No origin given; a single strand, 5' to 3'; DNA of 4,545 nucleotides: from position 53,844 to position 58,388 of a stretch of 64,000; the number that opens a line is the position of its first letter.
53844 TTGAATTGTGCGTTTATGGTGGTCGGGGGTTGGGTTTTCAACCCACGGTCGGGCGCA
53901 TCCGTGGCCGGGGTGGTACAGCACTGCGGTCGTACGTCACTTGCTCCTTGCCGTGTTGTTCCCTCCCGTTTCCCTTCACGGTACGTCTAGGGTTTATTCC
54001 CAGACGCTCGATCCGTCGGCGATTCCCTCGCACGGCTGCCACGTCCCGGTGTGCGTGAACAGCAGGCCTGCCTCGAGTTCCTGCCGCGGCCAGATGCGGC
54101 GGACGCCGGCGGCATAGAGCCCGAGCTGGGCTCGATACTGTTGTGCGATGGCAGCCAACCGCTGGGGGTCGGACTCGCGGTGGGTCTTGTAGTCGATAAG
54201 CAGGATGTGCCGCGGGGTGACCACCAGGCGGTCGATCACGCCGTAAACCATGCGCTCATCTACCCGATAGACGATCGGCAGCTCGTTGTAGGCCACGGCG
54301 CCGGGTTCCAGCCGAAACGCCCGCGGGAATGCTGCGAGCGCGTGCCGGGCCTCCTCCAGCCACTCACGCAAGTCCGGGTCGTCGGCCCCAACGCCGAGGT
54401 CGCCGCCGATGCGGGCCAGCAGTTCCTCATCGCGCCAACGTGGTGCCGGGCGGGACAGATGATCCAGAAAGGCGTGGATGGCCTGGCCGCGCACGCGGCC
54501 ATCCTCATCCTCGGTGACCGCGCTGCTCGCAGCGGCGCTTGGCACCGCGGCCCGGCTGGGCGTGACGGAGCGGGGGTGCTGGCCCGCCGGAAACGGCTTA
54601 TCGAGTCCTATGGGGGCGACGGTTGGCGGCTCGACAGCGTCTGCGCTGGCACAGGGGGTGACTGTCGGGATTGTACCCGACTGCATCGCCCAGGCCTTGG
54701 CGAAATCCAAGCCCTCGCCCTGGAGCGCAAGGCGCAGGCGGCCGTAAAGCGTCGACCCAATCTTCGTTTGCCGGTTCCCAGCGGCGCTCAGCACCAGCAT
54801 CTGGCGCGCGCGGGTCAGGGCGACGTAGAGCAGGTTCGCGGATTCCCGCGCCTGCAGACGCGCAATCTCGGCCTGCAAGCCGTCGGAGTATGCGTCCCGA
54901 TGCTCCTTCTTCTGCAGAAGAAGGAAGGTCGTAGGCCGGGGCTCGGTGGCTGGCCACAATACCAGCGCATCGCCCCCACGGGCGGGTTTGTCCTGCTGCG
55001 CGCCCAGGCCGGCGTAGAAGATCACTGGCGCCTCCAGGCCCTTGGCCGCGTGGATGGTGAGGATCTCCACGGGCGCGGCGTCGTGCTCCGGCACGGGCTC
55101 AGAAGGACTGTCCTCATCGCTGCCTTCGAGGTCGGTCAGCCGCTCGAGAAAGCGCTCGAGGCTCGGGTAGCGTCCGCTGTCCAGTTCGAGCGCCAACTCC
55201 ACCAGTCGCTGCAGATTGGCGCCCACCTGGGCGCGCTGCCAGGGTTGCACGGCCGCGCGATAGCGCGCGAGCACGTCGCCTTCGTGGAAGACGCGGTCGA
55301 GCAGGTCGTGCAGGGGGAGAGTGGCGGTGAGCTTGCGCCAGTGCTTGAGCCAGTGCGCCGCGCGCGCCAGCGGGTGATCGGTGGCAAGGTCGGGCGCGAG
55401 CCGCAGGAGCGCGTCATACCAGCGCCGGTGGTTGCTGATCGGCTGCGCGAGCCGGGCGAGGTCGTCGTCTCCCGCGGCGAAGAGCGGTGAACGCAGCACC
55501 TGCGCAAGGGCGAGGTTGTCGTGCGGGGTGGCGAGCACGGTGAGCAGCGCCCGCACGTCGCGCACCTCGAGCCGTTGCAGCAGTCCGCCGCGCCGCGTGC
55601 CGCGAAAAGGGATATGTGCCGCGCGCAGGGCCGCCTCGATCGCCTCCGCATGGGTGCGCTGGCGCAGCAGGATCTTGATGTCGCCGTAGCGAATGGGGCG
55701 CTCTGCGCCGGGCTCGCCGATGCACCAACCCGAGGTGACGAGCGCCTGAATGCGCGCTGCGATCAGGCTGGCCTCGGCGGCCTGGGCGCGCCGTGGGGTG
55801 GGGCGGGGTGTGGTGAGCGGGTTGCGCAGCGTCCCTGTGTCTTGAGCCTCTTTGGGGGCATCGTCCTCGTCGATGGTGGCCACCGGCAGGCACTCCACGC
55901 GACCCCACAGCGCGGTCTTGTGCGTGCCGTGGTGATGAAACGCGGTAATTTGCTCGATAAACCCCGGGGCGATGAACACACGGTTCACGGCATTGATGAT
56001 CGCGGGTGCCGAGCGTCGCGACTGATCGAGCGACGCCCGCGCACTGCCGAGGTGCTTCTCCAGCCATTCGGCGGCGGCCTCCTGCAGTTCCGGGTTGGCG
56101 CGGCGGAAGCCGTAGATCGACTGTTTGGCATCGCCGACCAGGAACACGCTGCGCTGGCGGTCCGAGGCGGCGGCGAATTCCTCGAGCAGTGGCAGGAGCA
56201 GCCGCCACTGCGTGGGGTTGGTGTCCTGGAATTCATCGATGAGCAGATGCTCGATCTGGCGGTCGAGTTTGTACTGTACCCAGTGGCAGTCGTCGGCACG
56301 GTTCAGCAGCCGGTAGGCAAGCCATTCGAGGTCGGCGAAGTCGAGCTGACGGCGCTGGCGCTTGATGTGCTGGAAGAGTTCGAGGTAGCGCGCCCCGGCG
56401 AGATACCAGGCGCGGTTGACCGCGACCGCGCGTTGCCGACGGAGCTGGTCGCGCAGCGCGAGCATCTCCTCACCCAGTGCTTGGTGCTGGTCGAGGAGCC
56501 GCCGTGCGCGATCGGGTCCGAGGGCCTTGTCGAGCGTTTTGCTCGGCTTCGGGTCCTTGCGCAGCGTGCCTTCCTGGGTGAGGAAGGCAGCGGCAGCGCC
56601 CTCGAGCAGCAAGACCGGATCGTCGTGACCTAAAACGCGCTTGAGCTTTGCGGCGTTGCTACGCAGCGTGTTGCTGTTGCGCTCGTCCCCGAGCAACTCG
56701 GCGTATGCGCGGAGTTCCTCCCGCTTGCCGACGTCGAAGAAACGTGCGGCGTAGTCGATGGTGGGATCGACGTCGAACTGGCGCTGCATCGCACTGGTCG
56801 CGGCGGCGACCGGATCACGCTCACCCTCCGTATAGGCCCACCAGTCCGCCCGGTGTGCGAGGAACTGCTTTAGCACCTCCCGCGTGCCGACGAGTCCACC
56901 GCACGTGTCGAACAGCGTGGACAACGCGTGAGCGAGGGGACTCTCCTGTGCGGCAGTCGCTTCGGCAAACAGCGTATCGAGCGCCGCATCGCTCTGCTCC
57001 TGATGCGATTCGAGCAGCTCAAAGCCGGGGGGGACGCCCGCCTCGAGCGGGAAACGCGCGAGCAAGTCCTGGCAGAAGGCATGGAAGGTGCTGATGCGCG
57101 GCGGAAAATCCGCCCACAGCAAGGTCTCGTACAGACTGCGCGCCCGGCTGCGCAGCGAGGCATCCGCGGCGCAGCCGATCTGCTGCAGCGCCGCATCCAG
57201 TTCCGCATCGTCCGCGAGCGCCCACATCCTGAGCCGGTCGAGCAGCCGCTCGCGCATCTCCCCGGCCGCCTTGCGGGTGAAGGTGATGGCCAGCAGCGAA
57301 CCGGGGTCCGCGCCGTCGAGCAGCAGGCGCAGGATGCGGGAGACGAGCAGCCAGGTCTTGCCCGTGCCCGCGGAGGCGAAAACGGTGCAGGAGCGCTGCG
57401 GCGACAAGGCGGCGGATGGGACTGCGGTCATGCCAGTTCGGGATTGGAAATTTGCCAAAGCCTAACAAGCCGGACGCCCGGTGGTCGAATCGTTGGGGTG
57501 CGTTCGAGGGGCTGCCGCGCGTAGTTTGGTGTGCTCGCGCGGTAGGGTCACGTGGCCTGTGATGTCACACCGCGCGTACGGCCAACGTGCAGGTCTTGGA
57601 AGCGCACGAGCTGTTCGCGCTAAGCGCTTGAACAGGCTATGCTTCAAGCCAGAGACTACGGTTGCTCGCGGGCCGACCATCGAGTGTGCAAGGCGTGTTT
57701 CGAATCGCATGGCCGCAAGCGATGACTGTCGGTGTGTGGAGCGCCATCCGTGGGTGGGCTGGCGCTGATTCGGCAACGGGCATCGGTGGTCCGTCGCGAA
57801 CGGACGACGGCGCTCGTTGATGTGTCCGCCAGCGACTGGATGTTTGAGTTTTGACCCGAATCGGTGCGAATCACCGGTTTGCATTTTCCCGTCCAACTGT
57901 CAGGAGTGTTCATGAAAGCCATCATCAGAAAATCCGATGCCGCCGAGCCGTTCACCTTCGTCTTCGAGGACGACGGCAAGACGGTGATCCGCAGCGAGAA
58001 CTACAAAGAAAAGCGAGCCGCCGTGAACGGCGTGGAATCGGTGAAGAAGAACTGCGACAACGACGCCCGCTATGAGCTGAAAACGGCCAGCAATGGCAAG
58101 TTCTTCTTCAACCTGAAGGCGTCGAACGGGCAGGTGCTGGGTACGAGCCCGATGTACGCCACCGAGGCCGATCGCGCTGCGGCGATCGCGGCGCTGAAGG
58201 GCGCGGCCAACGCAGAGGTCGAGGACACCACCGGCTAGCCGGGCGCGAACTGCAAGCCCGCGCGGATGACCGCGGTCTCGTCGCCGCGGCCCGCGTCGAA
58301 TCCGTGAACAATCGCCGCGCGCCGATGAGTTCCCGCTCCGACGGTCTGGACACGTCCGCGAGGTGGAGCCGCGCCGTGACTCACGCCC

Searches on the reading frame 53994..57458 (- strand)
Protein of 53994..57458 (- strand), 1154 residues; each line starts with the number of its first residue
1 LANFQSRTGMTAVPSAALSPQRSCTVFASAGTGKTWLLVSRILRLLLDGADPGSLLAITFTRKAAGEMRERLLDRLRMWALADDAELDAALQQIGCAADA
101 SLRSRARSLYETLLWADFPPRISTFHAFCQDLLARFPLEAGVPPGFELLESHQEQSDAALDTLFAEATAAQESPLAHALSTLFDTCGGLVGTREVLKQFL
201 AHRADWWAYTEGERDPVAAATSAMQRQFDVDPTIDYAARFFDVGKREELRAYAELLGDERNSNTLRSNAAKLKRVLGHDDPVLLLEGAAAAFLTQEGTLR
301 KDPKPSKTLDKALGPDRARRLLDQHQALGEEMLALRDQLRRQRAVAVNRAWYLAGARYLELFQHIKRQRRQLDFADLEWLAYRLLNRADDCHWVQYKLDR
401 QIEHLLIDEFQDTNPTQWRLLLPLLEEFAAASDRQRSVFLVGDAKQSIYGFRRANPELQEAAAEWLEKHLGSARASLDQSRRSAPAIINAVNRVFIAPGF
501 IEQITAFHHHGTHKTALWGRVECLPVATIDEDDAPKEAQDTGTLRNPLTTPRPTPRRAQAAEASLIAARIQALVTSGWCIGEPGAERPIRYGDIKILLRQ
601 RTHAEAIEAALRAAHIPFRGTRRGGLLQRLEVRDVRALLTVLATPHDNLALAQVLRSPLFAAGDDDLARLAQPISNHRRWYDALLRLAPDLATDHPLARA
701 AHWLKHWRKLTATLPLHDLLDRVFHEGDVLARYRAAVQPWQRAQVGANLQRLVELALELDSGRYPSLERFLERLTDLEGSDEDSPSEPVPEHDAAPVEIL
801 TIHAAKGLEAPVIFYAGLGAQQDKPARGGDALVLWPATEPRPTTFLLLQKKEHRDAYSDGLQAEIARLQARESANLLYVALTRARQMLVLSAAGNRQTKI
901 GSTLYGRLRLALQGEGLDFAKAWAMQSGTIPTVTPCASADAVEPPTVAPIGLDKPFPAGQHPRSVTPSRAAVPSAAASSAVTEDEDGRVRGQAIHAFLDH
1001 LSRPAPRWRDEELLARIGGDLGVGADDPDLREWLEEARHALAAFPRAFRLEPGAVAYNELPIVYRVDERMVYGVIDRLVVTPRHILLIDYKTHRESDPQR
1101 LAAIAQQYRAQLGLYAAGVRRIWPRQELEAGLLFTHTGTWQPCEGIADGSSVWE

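Call 52: search_protein_families(library=pfam, proteins=[window:53994-57458:-], max_evalue=0.00001)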
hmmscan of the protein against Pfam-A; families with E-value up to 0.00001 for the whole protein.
window:53994-57458:- (1154 aa): 5 families
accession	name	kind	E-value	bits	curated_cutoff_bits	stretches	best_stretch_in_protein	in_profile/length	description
PF00580.27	UvrD-helicase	-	1.5e-49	169.5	23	1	16-458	8-262/271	UvrD/REP helicase N-terminal domain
PF13361.12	UvrD_C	-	3.8e-25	89.5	25.6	2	559-670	50-150/350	UvrD-like helicase C-terminal domain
PF13245.12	AAA_19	-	1.5e-14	54.8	25.1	1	19-452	9-134/134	AAA domain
PF12705.13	PDDEXK_1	-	2.2e-09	38.1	22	1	982-1131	29-185/247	PD-(D/E)XK nuclease superfamily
PF13538.12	UvrD_C_2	-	1.5e-08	34.8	27.4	0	870-890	31-51/52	UvrD-like helicase C-terminal domain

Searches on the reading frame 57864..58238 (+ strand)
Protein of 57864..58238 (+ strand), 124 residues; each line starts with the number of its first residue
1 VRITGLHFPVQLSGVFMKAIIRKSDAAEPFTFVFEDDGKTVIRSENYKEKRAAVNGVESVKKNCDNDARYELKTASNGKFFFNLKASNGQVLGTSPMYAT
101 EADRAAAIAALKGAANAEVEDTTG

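Call 52: search_protein_families(library=pfam, proteins=[window:57864-58238:+], max_evalue=0.00001)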
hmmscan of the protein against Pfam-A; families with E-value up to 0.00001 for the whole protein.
window:57864-58238:+ (124 aa): 1 family
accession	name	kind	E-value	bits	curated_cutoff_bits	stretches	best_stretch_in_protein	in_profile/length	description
PF07411.17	DUF1508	-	2.6e-25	88.5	22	2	75-121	1-48/48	Domain of unknown function (DUF1508)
